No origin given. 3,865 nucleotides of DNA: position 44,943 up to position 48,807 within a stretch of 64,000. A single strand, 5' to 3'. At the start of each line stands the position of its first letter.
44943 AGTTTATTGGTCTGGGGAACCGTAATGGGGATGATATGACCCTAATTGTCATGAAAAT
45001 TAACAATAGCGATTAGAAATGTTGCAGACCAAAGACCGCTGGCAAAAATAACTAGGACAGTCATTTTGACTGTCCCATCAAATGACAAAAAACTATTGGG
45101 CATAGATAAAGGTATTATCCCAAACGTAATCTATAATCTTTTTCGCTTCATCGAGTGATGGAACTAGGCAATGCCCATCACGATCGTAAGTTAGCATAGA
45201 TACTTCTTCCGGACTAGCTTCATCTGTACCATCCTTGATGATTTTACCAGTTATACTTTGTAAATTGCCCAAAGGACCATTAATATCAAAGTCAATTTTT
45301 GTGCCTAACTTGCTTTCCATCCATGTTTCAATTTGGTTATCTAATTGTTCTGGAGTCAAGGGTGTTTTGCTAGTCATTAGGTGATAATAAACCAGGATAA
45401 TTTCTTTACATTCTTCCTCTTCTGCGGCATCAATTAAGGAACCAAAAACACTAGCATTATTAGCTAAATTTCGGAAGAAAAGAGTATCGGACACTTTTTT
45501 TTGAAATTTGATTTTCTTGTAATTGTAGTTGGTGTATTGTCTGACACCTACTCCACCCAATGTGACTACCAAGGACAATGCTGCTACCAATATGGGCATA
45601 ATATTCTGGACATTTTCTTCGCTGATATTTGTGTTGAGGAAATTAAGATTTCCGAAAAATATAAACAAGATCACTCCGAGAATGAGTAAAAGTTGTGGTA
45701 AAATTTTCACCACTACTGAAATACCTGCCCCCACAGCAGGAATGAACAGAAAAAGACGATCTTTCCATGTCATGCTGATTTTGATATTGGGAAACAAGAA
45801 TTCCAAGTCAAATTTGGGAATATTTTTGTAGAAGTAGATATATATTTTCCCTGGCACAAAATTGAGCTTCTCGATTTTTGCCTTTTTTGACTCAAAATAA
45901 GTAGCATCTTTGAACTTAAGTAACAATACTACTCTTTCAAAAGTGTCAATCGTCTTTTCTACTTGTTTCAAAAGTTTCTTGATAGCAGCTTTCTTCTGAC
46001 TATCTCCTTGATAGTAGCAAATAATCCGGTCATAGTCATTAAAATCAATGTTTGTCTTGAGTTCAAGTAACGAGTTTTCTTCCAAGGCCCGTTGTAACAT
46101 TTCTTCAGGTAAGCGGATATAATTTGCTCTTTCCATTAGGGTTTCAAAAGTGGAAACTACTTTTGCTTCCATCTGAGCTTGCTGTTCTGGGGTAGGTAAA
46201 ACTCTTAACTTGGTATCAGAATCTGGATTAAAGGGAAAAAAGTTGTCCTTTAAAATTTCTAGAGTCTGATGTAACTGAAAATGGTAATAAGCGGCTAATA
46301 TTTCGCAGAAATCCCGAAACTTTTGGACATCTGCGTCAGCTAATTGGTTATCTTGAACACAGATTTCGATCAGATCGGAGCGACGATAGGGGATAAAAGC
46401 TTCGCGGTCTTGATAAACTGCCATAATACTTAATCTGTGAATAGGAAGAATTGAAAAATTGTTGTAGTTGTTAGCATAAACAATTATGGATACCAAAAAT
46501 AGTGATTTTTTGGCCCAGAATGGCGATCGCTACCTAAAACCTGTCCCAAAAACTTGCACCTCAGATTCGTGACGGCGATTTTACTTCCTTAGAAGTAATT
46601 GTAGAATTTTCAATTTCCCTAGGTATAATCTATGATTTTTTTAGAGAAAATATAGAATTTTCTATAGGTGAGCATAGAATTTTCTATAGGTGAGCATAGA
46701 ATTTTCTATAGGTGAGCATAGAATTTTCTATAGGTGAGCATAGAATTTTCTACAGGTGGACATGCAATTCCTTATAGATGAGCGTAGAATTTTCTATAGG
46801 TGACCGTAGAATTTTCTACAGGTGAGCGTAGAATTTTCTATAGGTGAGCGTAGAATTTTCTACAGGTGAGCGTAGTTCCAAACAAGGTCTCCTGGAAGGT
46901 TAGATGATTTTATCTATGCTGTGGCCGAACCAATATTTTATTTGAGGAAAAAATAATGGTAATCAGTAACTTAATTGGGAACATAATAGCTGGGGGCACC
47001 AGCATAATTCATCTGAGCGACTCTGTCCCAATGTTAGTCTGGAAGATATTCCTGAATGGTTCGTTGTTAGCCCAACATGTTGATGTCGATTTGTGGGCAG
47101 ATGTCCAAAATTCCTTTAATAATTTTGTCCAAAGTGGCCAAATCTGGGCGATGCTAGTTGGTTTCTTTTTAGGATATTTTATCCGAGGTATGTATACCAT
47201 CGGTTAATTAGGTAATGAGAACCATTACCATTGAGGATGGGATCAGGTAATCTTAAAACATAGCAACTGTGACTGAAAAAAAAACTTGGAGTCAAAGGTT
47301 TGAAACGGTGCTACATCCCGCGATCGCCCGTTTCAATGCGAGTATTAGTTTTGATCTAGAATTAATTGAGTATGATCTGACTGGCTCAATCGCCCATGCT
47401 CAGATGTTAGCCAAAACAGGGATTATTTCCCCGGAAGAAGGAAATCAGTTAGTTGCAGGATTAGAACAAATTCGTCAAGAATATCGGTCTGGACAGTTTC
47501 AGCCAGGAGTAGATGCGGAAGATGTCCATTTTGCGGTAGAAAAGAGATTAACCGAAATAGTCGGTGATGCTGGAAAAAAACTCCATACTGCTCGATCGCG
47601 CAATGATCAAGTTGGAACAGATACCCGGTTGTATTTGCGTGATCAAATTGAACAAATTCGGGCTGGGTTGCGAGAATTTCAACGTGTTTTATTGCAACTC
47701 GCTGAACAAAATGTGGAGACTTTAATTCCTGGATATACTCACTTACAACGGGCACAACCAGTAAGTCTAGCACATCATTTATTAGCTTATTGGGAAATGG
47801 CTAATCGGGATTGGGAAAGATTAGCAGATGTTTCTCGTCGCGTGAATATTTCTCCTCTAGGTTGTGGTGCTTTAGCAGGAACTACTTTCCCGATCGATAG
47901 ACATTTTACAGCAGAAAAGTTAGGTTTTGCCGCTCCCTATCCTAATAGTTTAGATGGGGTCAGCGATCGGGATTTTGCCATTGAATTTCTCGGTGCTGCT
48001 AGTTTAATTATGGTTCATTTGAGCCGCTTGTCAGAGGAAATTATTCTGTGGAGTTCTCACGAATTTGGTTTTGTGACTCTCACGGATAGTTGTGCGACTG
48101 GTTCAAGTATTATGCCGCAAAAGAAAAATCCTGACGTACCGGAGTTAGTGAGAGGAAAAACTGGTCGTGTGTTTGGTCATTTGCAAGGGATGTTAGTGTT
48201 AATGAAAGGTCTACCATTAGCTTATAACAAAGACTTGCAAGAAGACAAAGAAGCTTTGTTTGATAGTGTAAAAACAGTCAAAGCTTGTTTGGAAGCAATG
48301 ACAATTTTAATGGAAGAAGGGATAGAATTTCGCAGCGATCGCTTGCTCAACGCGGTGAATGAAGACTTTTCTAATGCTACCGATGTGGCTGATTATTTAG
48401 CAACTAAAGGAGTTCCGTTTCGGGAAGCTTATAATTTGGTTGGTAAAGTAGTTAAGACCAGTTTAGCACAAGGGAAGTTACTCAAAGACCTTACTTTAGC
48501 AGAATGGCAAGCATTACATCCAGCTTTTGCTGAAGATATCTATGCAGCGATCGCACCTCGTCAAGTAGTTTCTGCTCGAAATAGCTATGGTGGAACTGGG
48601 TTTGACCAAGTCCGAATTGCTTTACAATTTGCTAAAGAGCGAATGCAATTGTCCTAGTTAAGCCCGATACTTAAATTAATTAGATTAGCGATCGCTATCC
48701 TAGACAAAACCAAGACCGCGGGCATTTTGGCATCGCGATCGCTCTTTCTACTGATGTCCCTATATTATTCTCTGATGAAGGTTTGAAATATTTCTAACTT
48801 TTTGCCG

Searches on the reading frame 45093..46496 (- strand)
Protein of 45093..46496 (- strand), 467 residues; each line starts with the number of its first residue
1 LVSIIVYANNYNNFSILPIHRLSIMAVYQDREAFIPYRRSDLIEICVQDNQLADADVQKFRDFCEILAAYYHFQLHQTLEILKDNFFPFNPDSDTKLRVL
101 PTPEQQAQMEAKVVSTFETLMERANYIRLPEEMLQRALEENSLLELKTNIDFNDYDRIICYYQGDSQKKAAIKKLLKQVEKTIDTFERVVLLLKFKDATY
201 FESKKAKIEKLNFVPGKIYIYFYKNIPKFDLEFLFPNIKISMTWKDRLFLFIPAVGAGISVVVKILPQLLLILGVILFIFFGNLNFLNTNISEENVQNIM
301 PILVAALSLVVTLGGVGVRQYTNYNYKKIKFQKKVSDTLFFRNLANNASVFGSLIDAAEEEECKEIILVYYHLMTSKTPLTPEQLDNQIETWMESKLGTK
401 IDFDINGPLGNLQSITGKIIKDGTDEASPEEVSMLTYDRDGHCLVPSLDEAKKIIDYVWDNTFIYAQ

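Call 102: search_protein_families(library=pfam, proteins=[window:45093-46496:-], max_evalue=0.0001)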
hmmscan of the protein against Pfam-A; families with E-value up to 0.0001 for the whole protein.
window:45093-46496:- (467 aa): 1 family
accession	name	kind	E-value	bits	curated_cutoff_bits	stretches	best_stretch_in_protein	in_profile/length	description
PF12576.13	DUF3754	-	1.7e-43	148.3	27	1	186-348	1-136/137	Protein of unknown function (DUF3754)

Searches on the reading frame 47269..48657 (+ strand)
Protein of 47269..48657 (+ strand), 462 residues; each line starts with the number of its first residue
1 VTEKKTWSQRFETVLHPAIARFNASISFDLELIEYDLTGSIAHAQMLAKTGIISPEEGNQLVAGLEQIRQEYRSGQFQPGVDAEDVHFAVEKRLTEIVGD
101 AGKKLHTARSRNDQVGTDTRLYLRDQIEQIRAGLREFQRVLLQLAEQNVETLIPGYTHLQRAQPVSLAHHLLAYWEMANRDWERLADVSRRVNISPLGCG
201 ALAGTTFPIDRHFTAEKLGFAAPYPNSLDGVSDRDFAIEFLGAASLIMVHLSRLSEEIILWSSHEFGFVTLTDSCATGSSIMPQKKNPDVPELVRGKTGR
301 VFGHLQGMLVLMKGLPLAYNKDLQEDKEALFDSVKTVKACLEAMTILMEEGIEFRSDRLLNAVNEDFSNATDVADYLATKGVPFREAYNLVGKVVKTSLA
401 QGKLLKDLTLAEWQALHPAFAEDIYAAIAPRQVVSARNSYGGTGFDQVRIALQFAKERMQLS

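Call 40: list_cluster_members(proteins=[window:47269-48657:+, window:36836-38797:+])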
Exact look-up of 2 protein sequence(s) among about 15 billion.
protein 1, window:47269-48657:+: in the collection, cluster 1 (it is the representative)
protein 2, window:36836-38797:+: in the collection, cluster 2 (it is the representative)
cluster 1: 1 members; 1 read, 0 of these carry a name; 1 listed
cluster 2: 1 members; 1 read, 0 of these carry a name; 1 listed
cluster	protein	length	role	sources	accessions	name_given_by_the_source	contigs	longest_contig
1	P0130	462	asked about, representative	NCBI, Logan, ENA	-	-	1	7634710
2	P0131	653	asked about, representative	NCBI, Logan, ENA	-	-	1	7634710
